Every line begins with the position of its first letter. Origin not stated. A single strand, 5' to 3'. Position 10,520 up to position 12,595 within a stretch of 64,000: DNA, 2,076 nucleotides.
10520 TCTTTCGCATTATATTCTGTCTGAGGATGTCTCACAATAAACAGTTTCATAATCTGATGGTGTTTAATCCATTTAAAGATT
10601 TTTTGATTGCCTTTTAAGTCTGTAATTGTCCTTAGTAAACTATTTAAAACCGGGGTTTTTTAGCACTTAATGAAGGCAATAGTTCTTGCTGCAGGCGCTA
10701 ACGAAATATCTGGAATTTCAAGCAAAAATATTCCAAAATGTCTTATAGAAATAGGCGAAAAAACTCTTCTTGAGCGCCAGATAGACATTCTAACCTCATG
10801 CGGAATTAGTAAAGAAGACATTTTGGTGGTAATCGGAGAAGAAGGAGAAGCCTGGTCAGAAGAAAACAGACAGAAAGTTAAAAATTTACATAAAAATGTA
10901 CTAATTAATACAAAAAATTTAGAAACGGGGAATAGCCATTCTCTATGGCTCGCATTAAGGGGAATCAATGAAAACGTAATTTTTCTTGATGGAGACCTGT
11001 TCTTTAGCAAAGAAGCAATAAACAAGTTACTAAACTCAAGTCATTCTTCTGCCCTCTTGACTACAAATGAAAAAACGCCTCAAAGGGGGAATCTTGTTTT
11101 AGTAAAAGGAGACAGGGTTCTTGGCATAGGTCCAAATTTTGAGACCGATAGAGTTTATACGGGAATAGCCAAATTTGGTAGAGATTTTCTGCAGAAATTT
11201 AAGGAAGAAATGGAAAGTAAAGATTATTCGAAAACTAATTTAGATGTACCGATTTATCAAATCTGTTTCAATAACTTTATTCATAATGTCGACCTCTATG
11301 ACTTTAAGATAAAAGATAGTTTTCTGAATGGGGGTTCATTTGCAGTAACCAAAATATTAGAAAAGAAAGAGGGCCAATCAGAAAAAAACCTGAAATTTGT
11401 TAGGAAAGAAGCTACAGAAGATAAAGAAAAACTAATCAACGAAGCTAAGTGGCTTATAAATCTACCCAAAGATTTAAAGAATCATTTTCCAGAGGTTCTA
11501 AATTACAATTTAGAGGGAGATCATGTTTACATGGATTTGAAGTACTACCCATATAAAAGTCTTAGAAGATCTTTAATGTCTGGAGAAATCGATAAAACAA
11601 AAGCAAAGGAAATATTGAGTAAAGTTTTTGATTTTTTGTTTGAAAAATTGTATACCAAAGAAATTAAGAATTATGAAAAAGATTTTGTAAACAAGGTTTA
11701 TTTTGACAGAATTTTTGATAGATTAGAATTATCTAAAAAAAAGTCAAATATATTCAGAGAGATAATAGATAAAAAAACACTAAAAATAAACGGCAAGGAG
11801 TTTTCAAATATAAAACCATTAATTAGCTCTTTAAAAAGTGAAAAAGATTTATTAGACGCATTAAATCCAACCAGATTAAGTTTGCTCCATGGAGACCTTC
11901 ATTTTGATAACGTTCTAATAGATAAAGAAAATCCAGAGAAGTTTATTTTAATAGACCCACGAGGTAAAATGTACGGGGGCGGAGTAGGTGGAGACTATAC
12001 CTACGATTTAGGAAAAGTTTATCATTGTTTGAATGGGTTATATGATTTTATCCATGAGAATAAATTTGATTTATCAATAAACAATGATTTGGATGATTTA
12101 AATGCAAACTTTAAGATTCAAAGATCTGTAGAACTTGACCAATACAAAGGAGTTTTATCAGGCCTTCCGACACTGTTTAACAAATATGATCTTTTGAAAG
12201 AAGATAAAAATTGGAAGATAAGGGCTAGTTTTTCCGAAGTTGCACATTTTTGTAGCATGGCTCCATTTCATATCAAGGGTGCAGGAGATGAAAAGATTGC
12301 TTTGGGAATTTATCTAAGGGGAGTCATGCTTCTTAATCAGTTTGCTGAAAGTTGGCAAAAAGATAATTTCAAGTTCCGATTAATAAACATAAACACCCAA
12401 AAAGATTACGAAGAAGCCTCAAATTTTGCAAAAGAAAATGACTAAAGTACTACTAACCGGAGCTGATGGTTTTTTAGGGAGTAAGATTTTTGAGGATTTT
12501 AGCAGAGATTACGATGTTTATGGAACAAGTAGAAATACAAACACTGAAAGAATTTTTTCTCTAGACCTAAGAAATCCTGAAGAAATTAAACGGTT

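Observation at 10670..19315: Ten-gene operon with kinase/nucleotidyltransferase activation, a cobalamin-type radical SAM enzyme and a CDP-alcohol phosphotransferase: candidate uncharacterised phospho-alcohol transfer pathway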

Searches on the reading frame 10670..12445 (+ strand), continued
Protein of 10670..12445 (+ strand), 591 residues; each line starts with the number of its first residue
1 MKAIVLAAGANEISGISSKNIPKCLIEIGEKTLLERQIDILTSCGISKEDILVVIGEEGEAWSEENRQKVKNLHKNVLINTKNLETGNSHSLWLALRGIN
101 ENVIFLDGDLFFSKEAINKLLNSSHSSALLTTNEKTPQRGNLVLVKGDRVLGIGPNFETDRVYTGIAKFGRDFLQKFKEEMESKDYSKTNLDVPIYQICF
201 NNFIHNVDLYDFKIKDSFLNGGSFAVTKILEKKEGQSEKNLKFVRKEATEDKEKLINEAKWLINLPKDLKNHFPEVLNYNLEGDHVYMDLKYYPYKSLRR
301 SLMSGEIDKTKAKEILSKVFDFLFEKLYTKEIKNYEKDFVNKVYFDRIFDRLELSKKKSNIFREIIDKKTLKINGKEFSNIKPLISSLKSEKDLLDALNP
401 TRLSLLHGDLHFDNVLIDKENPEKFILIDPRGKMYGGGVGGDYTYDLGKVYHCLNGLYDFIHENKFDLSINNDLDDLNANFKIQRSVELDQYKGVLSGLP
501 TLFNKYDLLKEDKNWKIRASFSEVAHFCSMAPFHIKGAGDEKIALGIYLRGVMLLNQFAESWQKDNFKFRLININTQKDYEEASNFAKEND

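Call 66: search_protein_families(library=ncbifam, proteins=[L181:7233-8039:+, L181:8043-8771:+, L181:12421-13095:+, L175:8708-9967:+], max_evalue=0.001)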
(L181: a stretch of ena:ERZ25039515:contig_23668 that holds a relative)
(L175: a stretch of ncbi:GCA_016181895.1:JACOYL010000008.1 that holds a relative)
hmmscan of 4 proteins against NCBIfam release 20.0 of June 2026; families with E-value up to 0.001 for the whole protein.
L181:7233-8039:+ (268 aa): 7 families
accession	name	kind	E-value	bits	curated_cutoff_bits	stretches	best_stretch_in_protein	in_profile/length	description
NF040950.1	archin_ph_syn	equivalog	1.3e-11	44.7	180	1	48-135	20-105/191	archaetidylinositol phosphate synthase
NF045883.1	PIPSynth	equivalog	3.4e-08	33.4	170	1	47-118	18-87/197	phosphatidylinositol phosphate synthase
TIGR00560.1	pgsA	equivalog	2.9e-07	31.1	109.1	1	55-130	5-83/183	CDP-diacylglycerol--glycerol-3-phosphate 3-phosphatidyltransferase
NF041135.1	IPPtranDIPPsyn_Thcocales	equivalog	8.7e-07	28.3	580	1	51-154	249-346/419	bifunctional L-myo-inositol-1-phosphate cytidylyltransferase/CDP-L-myo-inositol myo-inositolphosphotransferase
TIGR00473.1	pssA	equivalog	4.9e-06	26.7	107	1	65-116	5-56/153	CDP-diacylglycerol--serine O-phosphatidyltransferase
NF052561.1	PIPSynBT1523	equivalog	6.2e-06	26.1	350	1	44-139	17-117/232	hypothetical protein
NF008090.0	PRK10832.1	equivalog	0.00039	20.5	304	1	57-128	9-80/182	CDP-diacylglycerol--glycerol-3-phosphate 3-phosphatidyltransferase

L181:8043-8771:+ (242 aa): 31 families (the best 25 are shown)
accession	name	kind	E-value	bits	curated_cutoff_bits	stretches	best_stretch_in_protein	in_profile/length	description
TIGR03992.1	Arch_glmU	subfamily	4e-18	65.5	292.1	1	7-241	3-228/393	bifunctional sugar-1-phosphate nucleotidylyltransferase/acetyltransferase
NF041173.1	Sug_nt_acttase_Thmprot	equivalog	3.1e-14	52.8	600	1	7-232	3-219/405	bifunctional sugar-1-phosphate nucleotidylyltransferase/acetyltransferase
NF041313.1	UDPGP_AglF_Halo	equivalog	7.8e-14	51.7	400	1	7-238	3-232/234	UTP--glucose-1-phosphate uridylyltransferase AglF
NF041135.1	IPPtranDIPPsyn_Thcocales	equivalog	7.2e-12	45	580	1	7-239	3-216/419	bifunctional L-myo-inositol-1-phosphate cytidylyltransferase/CDP-L-myo-inositol myo-inositolphosphotransferase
NF049965.1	GlMnHpPGnyltfHddC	equivalog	4e-10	39.7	300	1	7-189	3-176/221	D-glycero-D-manno-heptose 1-phosphate guanosyltransferase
TIGR01173.1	glmU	equivalog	2.1e-09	36.7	366.85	1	7-161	3-148/452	bifunctional UDP-N-acetylglucosamine diphosphorylase/glucosamine-1-phosphate N-acetyltransferase GlmU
TIGR01208.1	rmlA_long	equivalog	2.4e-09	36.6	320.25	1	7-161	2-154/353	glucose-1-phosphate thymidylyltransferase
TIGR03310.1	matur_MocA_YgfJ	equivalog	2.7e-09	37.2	186.45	1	7-167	2-153/188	molybdenum cofactor cytidylyltransferase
NF038362.1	Sden_1164_fam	equivalog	7.6e-08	32.1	300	1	6-145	3-144/266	Sden_1164 family protein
TIGR00453.1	ispD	equivalog_domain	8.3e-08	31.9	181.3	1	7-73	2-66/219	2-C-methyl-D-erythritol 4-phosphate cytidylyltransferase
NF045761.1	NAMPUrTaseMurU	equivalog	8.7e-08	32.3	250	1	7-58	3-52/226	N-acetylmuramate alpha-1-phosphate uridylyltransferase MurU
NF045665.1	NTPtran_DVU1551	equivalog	1.3e-07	31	315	1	6-81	2-73/359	DVU_1551 family NTP transferase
NF010933.0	PRK14353.1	equivalog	5.4e-07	28.6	505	1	2-63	3-61/453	bifunctional UDP-N-acetylglucosamine diphosphorylase/glucosamine-1-phosphate N-acetyltransferase GlmU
NF053639.1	Mfer334_fam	equivalog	1.5e-06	28.2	260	1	7-116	2-110/209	pseudomurein biosynthesis protein PmurB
NF010934.1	PRK14354.1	equivalog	1.5e-06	27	450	1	7-72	2-64/447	bifunctional UDP-N-acetylglucosamine diphosphorylase/glucosamine-1-phosphate N-acetyltransferase GlmU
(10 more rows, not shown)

L181:12421-13095:+ (224 aa): 19 families
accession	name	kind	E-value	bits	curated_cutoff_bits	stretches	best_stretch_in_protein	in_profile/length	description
TIGR02253.1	CTE7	subfamily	1.3e-18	67.6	169.75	1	3-190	2-198/221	TIGR02253 family HAD-type hydrolase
TIGR01993.1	Pyr-5-nucltdase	equivalog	1.9e-13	50.6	142.9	1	5-186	2-183/183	pyrimidine 5'-nucleotidase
NF053830.1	RUBPPhHalo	equivalog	5.4e-13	49.1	330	1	90-189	107-206/234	ribulose-1,5-bisphosphate 5-phosphatase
TIGR01668.1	YqeG_hyp_ppase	hypoth_equivalog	7.1e-11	41.9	89.1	1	91-204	48-153/170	YqeG family HAD IIIA-type phosphatase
TIGR01662.1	HAD-SF-IIIA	subfamily_domain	2.4e-08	34.1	44.6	1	91-187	30-139/141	HAD-IIIA family hydrolase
NF009804.0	PRK13288.1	equivalog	7.1e-08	32.2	218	1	1-187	1-182/215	pyrophosphatase PpaX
TIGR01454.1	AHBA_synth_RP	hypoth_equivalog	2.1e-07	30.8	246.65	1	91-184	80-172/205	AHBA synthesis associated protein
TIGR02252.1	DREG-2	subfamily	2.3e-07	30.8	155.2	1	91-184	110-202/203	HAD hydrolase, REG-2-like, family IA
NF009695.0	PRK13222.1-2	equivalog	7.3e-07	28.9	225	1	3-186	6-193/226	phosphoglycolate phosphatase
TIGR01449.2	PGP_bact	equivalog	1.2e-06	28.2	180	1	91-187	90-185/213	phosphoglycolate phosphatase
TIGR02254.1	YjjG_YfnB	equivalog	2.4e-06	27.2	159.9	1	93-190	104-200/223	YjjG family noncanonical pyrimidine nucleotidase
TIGR01460.1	HAD-SF-IIA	subfamily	3e-06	27.2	100.15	0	151-187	206-244/246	HAD-IIA family hydrolase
NF053653.1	InDiPhoBT2121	equivalog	3.8e-06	26.6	245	1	3-187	1-187/216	inorganic diphosphatase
NF053752.1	TK1734_fam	exception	1.3e-05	24.6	475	1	130-187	170-229/260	2-phosphoglycolate phosphatase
TIGR01549.1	HAD-SF-IA-v1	subfamily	0.00025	21.5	23.3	0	101-180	75-149/149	HAD-IA family hydrolase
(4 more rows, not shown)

L175:8708-9967:+ (419 aa): 19 families
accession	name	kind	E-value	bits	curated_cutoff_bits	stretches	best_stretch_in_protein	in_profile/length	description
NF010322.0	PRK13759.1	equivalog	1.6e-35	122.5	481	2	178-416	196-437/486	arylsulfatase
TIGR03417.1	chol_sulfatase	equivalog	2.8e-27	95.8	433.45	2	182-415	183-419/500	choline-sulfatase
NF045661.1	HdlasePehA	equivalog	1.8e-24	86.2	900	1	235-397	273-437/506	phosphoric/sulfuric ester hydrolase PehA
NF052527.1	Mn_arylsulf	exception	1.2e-20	73.9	850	1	182-417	198-433/479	manganese-dependent arylsulfatase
NF028537.1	P_eth_NH2_trans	domain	2.8e-11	42.6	500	1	240-292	407-459/527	phosphoethanolamine--lipid A transferase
NF038282.1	LapC_YejM_PbgA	exception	7e-11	41.1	825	1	226-335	394-500/584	LPS biosynthesis-modulating metalloenzyme YejM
NF007160.0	PRK09598.1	equivalog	1.8e-10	39.8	561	2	242-292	402-450/523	phosphoethanolamine--lipid A transferase EptA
NF053859.1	polymyxin_MCR13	exception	2.8e-10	39.7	1250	1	238-298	408-467/541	MCR-13 family phosphoethanolamine--lipid A transferase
NF008619.0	PRK11598.1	equivalog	1.2e-09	37.2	660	1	240-293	415-468/546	phosphoethanolamine transferase EptA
NF047438.1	polymyxin_MCR12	exception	3.4e-09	35.6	1200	1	235-314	412-495/548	MCR-12 family phosphoethanolamine--lipid A transferase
NF033862.2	polymyxin_MCR10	exception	2.4e-07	29.8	1250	0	238-298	408-467/539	MCR-10 family phosphoethanolamine--lipid A transferase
NF033409.0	poly_MCR3_broad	equivalog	3.2e-07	29.3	1075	0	240-292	406-458/535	MCR-3-related phosphoethanolamine--lipid A transferase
NF033462.1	polymyxin_MCR4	exception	3.6e-07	29.3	1225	1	239-293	411-465/541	MCR-4 family phosphoethanolamine--lipid A transferase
NF033836.1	polymyxin_MCR9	exception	6.2e-07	28.4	1240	0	238-293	408-463/539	MCR-9 family phosphoethanolamine--lipid A transferase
NF038075.1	fam_STM4013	hypoth_equivalog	2.8e-06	27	250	1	246-291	200-242/261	STM4013/SEN3800 family hydrolase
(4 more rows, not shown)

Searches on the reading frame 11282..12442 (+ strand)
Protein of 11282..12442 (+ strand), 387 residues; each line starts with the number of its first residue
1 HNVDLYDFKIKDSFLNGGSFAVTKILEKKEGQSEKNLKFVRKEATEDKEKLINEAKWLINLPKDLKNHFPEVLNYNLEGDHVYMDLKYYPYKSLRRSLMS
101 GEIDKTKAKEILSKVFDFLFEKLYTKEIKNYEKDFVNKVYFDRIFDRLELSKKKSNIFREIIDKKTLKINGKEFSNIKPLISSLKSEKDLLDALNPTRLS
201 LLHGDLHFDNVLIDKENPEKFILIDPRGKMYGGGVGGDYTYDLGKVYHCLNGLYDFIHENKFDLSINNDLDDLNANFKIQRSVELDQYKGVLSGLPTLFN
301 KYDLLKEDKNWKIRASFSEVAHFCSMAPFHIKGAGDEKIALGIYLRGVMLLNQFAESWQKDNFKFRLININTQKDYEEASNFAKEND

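Call 42: predict_structure(alignment_id=A3)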
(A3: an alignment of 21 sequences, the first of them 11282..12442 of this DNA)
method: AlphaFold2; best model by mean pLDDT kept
length: 387 residues; sequences in the alignment: 21
mean_pLDDT: 87.3   pTM: 0.84
mean pLDDT of the five models: 87.3, 86.9, 85.8, 85.6, 85.5
residues with pLDDT >= 90: 273; 70-90: 67; 50-70: 26; < 50: 21
segments of 3 or more residues with pLDDT < 50: 1-18
pLDDT, mean of each block of 10 residues (from residue 1): 25 40 82 73 86 90 94 93 93 96 97 98 93 88 95 91 94 96 95 93 94 94 82 70 97 96 86 90 97 96 95 97 93 78 97 94 69 89 74
secondary structure, 60 per line:
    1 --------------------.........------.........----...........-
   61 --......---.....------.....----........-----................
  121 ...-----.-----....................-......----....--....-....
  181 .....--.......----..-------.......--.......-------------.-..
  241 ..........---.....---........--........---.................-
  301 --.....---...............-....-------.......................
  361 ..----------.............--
elements in order: E21-29 E36-44 H49-59 H63-68 E72-76 E83-87 H94-99 H105-123 H135-154 H156-161 E166-169 E172-175 H177-185 H188-194 E211-214 E217-223 H239-250 H254-258 E262-269 E272-279 H283-299 H303-307 H311-325 H327-330 H338-362 H373-385

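Call 46: fold_search(model_id=the predicted structure, library=pdb)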
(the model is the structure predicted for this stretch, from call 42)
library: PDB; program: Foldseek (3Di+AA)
matches with E <= 10: 1999; with E <= 0.001: 153
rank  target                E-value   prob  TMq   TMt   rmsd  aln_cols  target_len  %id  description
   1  9qos_A                1.8e-07  1.00  0.35  0.51  11.2       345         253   13  APH(3')-IIb with an inhibitor (released 2026-02-11)
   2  9qoy_A                3.1e-07  1.00  0.36  0.50  11.7       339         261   13  Pseudomonas aeruginosa APH(3")-IIb - Wild Type (released 2026-04-08)
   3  9qos_B                6.2e-07  1.00  0.34  0.48  12.5       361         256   12  APH(3')-IIb with an inhibitor (released 2026-02-11)
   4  4few_D                7.3e-07  1.00  0.40  0.54  11.3       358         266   13  Crystal structure of the aminoglycoside phosphotransferase APH(3')-Ia, with substrate kanamycin and small molecule inh (released 2012-06-20)
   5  4gki_A                1.2e-06  1.00  0.39  0.52  12.0       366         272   12  Crystal structure of the aminoglycoside phosphotransferase APH(3')-Ia, with substrate kanamycin and small molecule inh (released 2012-09-05)
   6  4gkh_G                1.3e-06  1.00  0.39  0.54  11.7       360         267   14  Crystal structure of the aminoglycoside phosphotransferase APH(3')-Ia, with substrate kanamycin and small molecule inh (released 2012-09-05)
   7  9qoy_B                1.3e-06  1.00  0.34  0.48  12.4       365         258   12  Pseudomonas aeruginosa APH(3")-IIb - Wild Type (released 2026-04-08)
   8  1nd4_A                1.3e-06  1.00  0.32  0.46  12.9       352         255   13  Crystal structure of aminoglycoside-3'-phosphotransferase-IIa (released 2003-09-16)
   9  4feu_B                1.6e-06  1.00  0.40  0.55  11.4       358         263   12  Crystal structure of the aminoglycoside phosphotransferase APH(3')-Ia, with substrate kanamycin and small molecule inh (released 2012-06-20)
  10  4feu_F                2.3e-06  1.00  0.39  0.57  10.7       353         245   12  Crystal structure of the aminoglycoside phosphotransferase APH(3')-Ia, with substrate kanamycin and small molecule inh (released 2012-06-20)
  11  4h05_B                2.3e-06  1.00  0.36  0.48  11.0       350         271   14  Crystal structure of aminoglycoside-3'-phosphotransferase of type VIII (released 2014-04-09)
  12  4fex_C                2.4e-06  1.00  0.37  0.51  13.4       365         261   11  Crystal structure of the aminoglycoside phosphotransferase APH(3')-Ia, with substrate kanamycin and small molecule inh (released 2012-06-20)
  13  4few_B                2.6e-06  1.00  0.37  0.52  11.1       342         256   11  Crystal structure of the aminoglycoside phosphotransferase APH(3')-Ia, with substrate kanamycin and small molecule inh (released 2012-06-20)
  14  4ej7_B                2.8e-06  1.00  0.37  0.51  14.2       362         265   12  Crystal structure of the aminoglycoside phosphotransferase APH(3')-Ia, ATP-bound (released 2012-04-18)
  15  4fex_B                3.0e-06  1.00  0.38  0.53  14.5       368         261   12  Crystal structure of the aminoglycoside phosphotransferase APH(3')-Ia, with substrate kanamycin and small molecule inh (released 2012-06-20)
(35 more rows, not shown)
